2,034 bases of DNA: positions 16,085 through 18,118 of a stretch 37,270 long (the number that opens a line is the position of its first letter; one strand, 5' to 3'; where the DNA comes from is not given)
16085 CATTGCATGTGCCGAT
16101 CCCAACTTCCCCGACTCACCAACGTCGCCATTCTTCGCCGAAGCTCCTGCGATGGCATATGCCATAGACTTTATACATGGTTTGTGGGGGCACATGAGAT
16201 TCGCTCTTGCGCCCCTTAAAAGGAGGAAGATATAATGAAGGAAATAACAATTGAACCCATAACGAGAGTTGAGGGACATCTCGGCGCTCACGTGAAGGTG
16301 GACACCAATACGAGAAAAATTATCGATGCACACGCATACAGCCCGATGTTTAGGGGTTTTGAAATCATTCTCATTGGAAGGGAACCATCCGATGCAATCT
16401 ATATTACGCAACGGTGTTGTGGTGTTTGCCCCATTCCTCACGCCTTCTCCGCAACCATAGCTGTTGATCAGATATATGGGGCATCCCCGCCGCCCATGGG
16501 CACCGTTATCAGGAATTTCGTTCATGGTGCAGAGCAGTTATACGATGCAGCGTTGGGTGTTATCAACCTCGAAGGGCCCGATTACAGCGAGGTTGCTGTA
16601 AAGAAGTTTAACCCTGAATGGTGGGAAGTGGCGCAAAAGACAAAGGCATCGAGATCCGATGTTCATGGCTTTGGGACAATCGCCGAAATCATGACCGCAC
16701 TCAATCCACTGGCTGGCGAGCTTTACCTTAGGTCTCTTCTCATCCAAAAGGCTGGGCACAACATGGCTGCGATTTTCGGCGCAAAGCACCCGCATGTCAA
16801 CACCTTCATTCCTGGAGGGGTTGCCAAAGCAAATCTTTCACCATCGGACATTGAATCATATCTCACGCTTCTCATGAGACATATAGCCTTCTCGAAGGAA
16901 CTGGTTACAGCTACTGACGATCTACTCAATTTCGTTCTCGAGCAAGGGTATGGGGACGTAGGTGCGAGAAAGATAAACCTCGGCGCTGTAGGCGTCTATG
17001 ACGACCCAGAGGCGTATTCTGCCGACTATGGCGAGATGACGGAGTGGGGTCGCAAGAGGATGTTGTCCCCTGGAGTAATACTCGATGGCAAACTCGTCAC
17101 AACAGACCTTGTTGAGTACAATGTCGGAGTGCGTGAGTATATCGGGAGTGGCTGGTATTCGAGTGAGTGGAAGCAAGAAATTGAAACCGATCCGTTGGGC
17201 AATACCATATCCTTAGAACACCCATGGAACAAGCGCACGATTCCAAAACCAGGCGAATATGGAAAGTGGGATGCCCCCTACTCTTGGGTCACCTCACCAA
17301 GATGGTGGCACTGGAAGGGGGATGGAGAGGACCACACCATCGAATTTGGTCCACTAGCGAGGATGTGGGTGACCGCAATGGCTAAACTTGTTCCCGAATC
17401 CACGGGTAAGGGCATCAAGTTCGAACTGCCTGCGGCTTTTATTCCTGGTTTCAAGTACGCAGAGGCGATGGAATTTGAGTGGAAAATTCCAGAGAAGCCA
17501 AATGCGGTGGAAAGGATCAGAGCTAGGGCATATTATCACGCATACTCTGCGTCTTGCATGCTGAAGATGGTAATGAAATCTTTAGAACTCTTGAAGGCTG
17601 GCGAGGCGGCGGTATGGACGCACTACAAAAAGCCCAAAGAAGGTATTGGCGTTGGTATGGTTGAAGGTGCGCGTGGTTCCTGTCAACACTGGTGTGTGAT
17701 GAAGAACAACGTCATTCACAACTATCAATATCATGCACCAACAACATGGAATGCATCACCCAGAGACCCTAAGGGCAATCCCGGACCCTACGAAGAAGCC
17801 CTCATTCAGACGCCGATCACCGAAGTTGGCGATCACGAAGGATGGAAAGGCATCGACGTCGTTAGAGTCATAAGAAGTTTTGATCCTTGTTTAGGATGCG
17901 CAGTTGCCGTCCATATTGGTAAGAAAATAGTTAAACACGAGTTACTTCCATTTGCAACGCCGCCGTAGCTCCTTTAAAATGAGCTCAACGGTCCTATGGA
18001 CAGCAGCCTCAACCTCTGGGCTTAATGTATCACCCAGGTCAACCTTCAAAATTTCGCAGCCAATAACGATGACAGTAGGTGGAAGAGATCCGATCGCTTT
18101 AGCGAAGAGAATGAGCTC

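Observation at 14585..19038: [NiFe]-hydrogenase cassette bracketed by identical 472/385-bp direct repeats of grpE-5'-end plus the grpE-copA intergenic region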

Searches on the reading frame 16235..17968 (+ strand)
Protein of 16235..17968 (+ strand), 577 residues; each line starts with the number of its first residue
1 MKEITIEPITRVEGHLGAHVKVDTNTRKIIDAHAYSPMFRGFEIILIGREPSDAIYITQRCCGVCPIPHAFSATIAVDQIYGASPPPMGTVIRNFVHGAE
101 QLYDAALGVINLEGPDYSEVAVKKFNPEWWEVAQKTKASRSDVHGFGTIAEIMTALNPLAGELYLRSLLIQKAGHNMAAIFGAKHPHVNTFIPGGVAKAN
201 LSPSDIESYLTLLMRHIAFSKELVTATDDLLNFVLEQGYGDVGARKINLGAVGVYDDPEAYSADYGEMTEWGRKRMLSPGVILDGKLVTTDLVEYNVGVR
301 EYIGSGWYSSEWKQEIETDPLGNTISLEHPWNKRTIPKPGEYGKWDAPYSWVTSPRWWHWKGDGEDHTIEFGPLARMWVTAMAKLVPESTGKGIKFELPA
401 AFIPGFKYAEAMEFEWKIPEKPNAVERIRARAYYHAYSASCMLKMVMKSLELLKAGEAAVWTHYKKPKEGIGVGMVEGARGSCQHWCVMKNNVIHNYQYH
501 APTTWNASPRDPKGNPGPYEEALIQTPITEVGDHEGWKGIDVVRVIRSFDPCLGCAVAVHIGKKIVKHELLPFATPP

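Call 5: search_protein_families(library=pfam, proteins=[window:16235-17968:+], max_evalue=0.01)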
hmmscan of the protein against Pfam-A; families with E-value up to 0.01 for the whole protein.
window:16235-17968:+ (577 aa): 1 family
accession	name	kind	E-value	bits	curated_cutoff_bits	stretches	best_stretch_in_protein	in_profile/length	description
PF00374.24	NiFeSe_Hases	-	8.9e-79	266.2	25.8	2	159-557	148-507/508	Nickel-dependent hydrogenase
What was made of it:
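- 16235..17968 (+): hydL/hyaB, large subunit (577 aa). Both Ni-binding motifs are intact (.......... at residue 60, DPCLGC at residue 550), with a C-terminal extension. Pfam NiFeSe_Hases (call 5).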

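Call 10: find_encoding_contigs(protein=window:16235-17968:+, flank=10000, max_places=10)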
Protein window:16235-17968:+ (577 aa): no gene with exactly this product is on record in the collection.

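Call 11: find_homologous_proteins(query=window:16235-17968:+, max_evalue=1e-20)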
Query window:16235-17968:+ (577 aa): 283 proteins with E <= 1e-20 among 7672 candidates; the best 120 are listed.
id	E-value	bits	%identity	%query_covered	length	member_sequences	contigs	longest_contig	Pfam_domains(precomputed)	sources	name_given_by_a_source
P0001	0.0e+0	1368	100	100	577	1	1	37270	PF00374.25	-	-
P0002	0.0e+0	1203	86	100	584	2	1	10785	PF00374.25,PF27537.1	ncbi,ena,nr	ncbi:MAG: nickel-dependent hydrogenase large subunit [Methanocellales archaeon]|nr:nickel-dependent 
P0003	0.0e+0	1127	84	97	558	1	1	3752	PF00374.25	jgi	-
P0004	0.0e+0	1118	79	100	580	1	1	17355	PF00374.25,PF27537.1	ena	-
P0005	0.0e+0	1105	79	100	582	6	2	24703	PF00374.25,PF27537.1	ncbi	-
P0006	0.0e+0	1105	79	100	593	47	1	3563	PF00374.25,PF27537.1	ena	-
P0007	0.0e+0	1100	78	100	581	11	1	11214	PF00374.25,PF27537.1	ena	-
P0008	0.0e+0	1099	78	100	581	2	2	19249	PF00374.25,PF27537.1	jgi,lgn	-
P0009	0.0e+0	1093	77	100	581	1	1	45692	PF00374.25,PF27537.1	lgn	-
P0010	0.0e+0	1090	77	100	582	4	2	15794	PF00374.25,PF27537.1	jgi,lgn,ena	-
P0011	0.0e+0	1083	77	100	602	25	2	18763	PF00374.25,PF27537.1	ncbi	ncbi:MAG: nickel-dependent hydrogenase large subunit [Candidatus Methanospirareceae archaeon]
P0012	0.0e+0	1080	76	100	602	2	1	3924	PF00374.25,PF27537.1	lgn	-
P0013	0.0e+0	1079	75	100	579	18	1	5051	PF00374.25,PF27537.1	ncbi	-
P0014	0.0e+0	1075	76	100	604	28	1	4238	PF00374.25,PF27537.1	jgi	jgi:hydrogenase large subunit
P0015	0.0e+0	1075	75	100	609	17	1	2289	PF00374.25,PF27537.1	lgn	-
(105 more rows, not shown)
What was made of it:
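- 16235..17968 (+): 86% aa identical to MAG-838 (call 11).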

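Call 14: find_encoding_contigs(protein=P0002, flank=10000, max_places=4)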
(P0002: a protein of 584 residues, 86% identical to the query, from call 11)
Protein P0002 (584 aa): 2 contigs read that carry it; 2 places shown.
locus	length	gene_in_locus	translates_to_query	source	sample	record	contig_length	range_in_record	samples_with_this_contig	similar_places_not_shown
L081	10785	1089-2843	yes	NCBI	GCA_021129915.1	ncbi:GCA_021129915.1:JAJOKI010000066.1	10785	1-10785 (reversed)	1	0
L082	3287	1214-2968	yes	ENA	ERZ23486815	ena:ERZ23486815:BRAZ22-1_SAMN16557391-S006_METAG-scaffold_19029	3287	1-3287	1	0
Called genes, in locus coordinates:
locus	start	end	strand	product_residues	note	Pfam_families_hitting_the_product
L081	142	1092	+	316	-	PF01058:Oxidored_q6, PF14720:NiFe_hyd_SSU_C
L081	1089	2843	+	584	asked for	PF27537:HoxH (weak), PF00374:NiFeSe_Hases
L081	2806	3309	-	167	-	PF01750:HycI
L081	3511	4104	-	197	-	-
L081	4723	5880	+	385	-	PF01979:Amidohydro_1, PF07969:Amidohydro_3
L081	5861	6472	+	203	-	PF04055:Radical_SAM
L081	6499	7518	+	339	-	PF01259:SAICAR_synt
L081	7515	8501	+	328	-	PF01300:Sua5_yciO_yrdC, PF03481:Sua5_C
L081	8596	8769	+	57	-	PF01402:RHH_1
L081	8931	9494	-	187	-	PF04289:DUF447_N, PF20766:DUF447_C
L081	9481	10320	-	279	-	PF01874:CitG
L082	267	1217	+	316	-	PF01058:Oxidored_q6, PF14720:NiFe_hyd_SSU_C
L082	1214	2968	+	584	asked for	PF27537:HoxH (weak), PF00374:NiFeSe_Hases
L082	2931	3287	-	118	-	?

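Call 15: find_encoding_contigs(protein=P0004, flank=10000, max_places=4)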
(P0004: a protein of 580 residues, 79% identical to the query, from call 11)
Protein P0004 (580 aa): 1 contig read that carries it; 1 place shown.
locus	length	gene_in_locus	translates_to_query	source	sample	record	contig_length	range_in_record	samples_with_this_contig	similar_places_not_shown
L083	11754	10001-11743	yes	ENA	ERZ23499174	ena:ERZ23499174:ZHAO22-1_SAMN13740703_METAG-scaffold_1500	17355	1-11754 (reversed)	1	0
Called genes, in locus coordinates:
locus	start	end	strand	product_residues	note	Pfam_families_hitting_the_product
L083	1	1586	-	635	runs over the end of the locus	PF13289:SIR2_2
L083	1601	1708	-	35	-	-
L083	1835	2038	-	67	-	PF10047:DUF2281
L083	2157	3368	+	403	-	PF04055:Radical_SAM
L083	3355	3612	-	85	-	PF00708:Acylphosphatase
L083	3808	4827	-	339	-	PF01384:PHO4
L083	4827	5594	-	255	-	PF01865:PhoU_div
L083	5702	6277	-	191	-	PF01725:Ham1p_like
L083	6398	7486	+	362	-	PF00586:AIRS, PF02769:AIRS_C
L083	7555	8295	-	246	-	PF02374:ArsA_ATPase (faint), PF10609:ParA, PF13614:AAA_31 (weak), PF01656:CbiA, PF09140:MipZ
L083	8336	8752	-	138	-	PF01155:HypA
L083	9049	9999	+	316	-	PF01058:Oxidored_q6, PF14720:NiFe_hyd_SSU_C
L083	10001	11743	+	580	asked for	PF27537:HoxH (weak), PF00374:NiFeSe_Hases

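Call 30: find_encoding_contigs(protein=P0005, flank=6000, max_places=3)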
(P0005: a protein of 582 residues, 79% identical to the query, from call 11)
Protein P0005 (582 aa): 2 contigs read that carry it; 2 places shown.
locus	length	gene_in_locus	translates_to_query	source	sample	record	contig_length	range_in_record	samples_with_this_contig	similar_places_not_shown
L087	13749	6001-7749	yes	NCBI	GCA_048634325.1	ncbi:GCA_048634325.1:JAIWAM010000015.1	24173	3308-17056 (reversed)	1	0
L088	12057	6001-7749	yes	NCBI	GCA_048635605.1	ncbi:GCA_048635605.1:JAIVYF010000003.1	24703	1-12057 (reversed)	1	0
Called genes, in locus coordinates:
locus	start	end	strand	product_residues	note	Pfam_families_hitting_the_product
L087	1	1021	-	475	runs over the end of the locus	PF01565:FAD_binding_4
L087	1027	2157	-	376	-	PF13183:Fer4_8 (weak), PF02754:CCG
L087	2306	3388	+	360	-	PF00586:AIRS, PF02769:AIRS_C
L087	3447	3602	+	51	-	-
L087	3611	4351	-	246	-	PF10609:ParA, PF13614:AAA_31 (weak), PF01656:CbiA, PF09140:MipZ (weak)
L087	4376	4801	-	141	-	PF01155:HypA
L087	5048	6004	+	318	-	PF01058:Oxidored_q6, PF14720:NiFe_hyd_SSU_C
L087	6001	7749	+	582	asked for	PF27537:HoxH (weak), PF00374:NiFeSe_Hases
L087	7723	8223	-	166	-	PF01750:HycI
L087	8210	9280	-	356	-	PF01924:HypD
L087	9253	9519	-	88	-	PF01455:HupF_HypC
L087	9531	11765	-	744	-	PF00708:Acylphosphatase, PF07503:zf-HYPF, PF01300:Sua5_yciO_yrdC, PF17788:HypF_C, PF22521:HypF_C_2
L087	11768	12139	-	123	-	PF03100:CcmE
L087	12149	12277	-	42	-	-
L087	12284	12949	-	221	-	PF01578:Cytochrom_C_asm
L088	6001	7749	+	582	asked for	PF27537:HoxH (weak), PF00374:NiFeSe_Hases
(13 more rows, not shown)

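Call 31: find_encoding_contigs(protein=P0009, flank=6000, max_places=3)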
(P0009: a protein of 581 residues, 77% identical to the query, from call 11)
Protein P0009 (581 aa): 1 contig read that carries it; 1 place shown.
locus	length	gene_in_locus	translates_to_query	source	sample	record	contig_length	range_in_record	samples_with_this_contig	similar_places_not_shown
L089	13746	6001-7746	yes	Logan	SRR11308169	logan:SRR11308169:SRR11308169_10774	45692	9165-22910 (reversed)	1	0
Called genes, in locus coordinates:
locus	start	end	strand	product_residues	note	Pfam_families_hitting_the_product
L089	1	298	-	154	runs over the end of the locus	PF01613:Flavin_Reduct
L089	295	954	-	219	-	PF02593:DUF166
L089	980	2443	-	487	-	PF27537:HoxH, PF00374:NiFeSe_Hases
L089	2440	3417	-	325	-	PF01058:Oxidored_q6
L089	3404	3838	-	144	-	PF02662:FlpD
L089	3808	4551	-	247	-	PF10609:ParA, PF13614:AAA_31 (faint), PF01656:CbiA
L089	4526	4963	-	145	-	PF01155:HypA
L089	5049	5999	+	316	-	PF01058:Oxidored_q6, PF14720:NiFe_hyd_SSU_C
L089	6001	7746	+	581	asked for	PF27537:HoxH (weak), PF00374:NiFeSe_Hases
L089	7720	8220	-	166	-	PF01750:HycI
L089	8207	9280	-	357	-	PF01924:HypD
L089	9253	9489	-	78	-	PF01455:HupF_HypC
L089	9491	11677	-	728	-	PF00708:Acylphosphatase, PF07503:zf-HYPF, PF01300:Sua5_yciO_yrdC, PF17788:HypF_C, PF22521:HypF_C_2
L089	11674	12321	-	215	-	PF02254:TrkA_N, PF03435:Sacchrp_dh_NADP (weak), PF03807:F420_oxidored (faint), PF02080:TrkA_C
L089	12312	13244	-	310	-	PF01866:Diphthamide_syn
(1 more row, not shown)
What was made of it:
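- On [NiFe]-hydrogenase (group 1, cytosolic 1h-like) structural cassette: More distant relatives have hypA/B and hypCDF next to the cassette (calls 15, 30, 31).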

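Call 40: find_encoding_contigs(protein=P0003, flank=5000, max_places=3)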
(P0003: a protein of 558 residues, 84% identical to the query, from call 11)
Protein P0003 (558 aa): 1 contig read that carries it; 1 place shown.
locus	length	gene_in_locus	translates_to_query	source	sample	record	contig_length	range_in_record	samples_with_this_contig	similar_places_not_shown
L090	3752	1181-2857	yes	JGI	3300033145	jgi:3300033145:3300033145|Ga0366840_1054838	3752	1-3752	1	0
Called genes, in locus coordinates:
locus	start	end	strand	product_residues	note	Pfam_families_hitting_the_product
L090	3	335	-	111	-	?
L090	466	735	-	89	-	-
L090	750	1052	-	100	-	-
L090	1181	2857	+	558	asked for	PF00374:NiFeSe_Hases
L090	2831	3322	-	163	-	PF01750:HycI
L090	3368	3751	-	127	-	?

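Call 61: search_solved_structures(query=window:16235-17968:+, max_evalue=0.00001)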
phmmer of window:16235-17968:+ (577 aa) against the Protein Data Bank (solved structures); distinct sequences matched with E-value up to 0.00001: 68 (the best 60 are shown).
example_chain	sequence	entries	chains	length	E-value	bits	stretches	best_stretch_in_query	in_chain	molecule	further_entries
5aa5_C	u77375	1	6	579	2.8e-141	474.8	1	3-557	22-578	NIFE-HYDROGENASE LARGE SUBUNIT, HOFG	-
5jsu_B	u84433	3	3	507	1.4e-54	188.4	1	4-559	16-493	Periplasmic [NiFeSe] hydrogenase, large subunit, selenocysteine-containing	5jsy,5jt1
5jsh_B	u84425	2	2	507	4.6e-53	183.5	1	4-559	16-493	Periplasmic [NiFeSe] hydrogenase, large subunit, selenocysteine-containing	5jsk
6rtp_B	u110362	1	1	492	1.5e-52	181.8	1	4-557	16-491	Periplasmic [NiFeSe] hydrogenase, large subunit, selenocysteine-containing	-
3ze6_B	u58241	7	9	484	1.9e-52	181.4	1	4-557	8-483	PERIPLASMIC [NIFESE] HYDROGENASE, LARGE SUBUNIT, SELENOCYS SELENOCYSTEINE-CONTAINING | PERIPLASMIC [NIFESE] HYDROGENASE, LARGE SUBUNIT, SELENOCYSTEINE-CONTAININ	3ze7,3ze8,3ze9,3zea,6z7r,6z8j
2wpn_B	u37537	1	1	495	2.2e-52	181.2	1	4-557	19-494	PERIPLASMIC [NIFESE] HYDROGENASE, LARGE SUBUNIT, SELENOCYSTEINE-CONTAINING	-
6z8o_B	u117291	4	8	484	1.2e-51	178.8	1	4-557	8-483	Periplasmic [NiFeSe] hydrogenase, large subunit, selenocysteine-containing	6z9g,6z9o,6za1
6z8m_B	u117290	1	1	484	1.2e-51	178.8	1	4-557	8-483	Periplasmic [NiFeSe] hydrogenase, large subunit, selenocysteine-containing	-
6ru9_B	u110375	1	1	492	1.3e-51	178.7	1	4-557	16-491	Periplasmic [NiFeSe] hydrogenase, large subunit, selenocysteine-containing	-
6ruc_B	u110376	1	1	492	1.3e-51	178.7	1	4-557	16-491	Periplasmic [NiFeSe] hydrogenase, large subunit, selenocysteine-containing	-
1cc1_L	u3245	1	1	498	1.8e-50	174.9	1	3-557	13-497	HYDROGENASE (LARGE SUBUNIT)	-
4kl8_L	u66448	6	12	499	1.9e-50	174.8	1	3-557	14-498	Nickel-dependent hydrogenase large subunit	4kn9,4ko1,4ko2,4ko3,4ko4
1h2a_L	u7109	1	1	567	2.1e-50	174.7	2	4-127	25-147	HYDROGENASE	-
5jrd_L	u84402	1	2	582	3.6e-50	173.9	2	162-556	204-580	Hydrogenase-1 large chain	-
1h2r_L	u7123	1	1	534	8e-50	172.8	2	4-127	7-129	PROTEIN (PERIPLASMIC [NIFE] HYDROGENASE LARGE SUBUNIT)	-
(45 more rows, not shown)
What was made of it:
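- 16235..17968 (+): Closest solved structure is 5AA5 HofG, E 2.8e-141 (call 61).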

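Call 62: search_protein_families(library=ncbifam, proteins=[window:16235-17968:+], max_evalue=0.00001)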
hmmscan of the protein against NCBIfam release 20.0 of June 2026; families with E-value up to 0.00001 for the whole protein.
window:16235-17968:+ (577 aa): 8 families
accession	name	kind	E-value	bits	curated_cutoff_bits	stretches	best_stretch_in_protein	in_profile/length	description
NF033181.1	NiFeSe_hydrog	equivalog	1.8e-96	324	600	1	1-559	1-496/507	nickel-dependent hydrogenase large subunit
NF045518.1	H2_NiFeSe_large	exception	7e-75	252.7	780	1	3-559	3-481/485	NiFeSe hydrogenase large subunit HysA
NF007778.0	PRK10467.1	equivalog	1.2e-55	188.9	969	2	155-559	182-553/567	hydrogenase 2 large subunit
NF007550.0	PRK10170.1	equivalog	1e-49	169.5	1101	2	163-559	205-583/597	Ni/Fe-hydrogenase large subunit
TIGR03295.1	frhA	equivalog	5.5e-23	81.6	392.5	1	2-109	3-110/412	coenzyme F420 hydrogenase subunit alpha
NF041785.2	VhuA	equivalog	2.9e-19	68.9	800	1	1-117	1-116/418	F420-non-reducing hydrogenase Vhu subunit A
NF040828.1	sulfhyd_ShyA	equivalog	1.8e-10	40.3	700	0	4-116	3-114/415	NAD(P)-dependent hydrogenase/sulfhydrogenase 2 subunit alpha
NF040832.1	sulfhyd_HydA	equivalog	2.9e-07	29.9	880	0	4-118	5-118/426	NADPH-dependent hydrogenase/sulfhydrogenase 1 subunit alpha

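Call 64: search_protein_families(library=pfam, proteins=[L081:3511-4104:-, L090:750-1052:-, L090:466-735:-, L090:3-335:-, L081:4723-5880:+], max_evalue=0.1)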
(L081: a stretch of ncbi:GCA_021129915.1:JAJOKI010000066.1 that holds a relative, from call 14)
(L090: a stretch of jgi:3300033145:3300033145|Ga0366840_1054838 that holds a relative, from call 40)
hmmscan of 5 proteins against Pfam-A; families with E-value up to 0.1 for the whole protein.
L081:3511-4104:- (197 aa): 2 families
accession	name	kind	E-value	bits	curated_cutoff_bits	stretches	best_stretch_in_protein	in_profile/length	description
PF01292.26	Ni_hydr_CYTB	-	2.6e-05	24.5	30.1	1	23-189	10-159/179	Prokaryotic cytochrome b561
PF04161.18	Arv1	-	0.092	13.4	20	0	125-193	116-184/202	Arv1-like family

L090:750-1052:- (100 aa): 0 families

L090:466-735:- (89 aa): 0 families

L090:3-335:- (111 aa): 1 family
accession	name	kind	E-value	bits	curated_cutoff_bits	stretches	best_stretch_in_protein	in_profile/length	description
PF03273.18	Baculo_gp64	-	0.043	12.9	27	1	17-76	272-331/534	Baculovirus gp64 envelope glycoprotein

L081:4723-5880:+ (385 aa): 3 families
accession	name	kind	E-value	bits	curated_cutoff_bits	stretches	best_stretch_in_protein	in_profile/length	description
PF01979.26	Amidohydro_1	-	3.3e-38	132.2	25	1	46-378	1-344/345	Amidohydrolase family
PF07969.17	Amidohydro_3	-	2e-16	61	29.7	1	260-380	355-472/472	Amidohydrolase family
PF00962.28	A_deaminase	-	0.0086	15.6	27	1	238-305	230-301/330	Adenosine deaminase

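Call 77: find_related_loci(query=window:16235-17968:+, collection=viral_contigs, flank=8000)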
Query window:16235-17968:+ (577 aa) in viral_contigs; peptide patterns used: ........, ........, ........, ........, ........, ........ (x = any residue, [..] = any of these).
1 stretches matched a pattern, but none encodes a relative of the query by tblastn (E <= 1e-3).
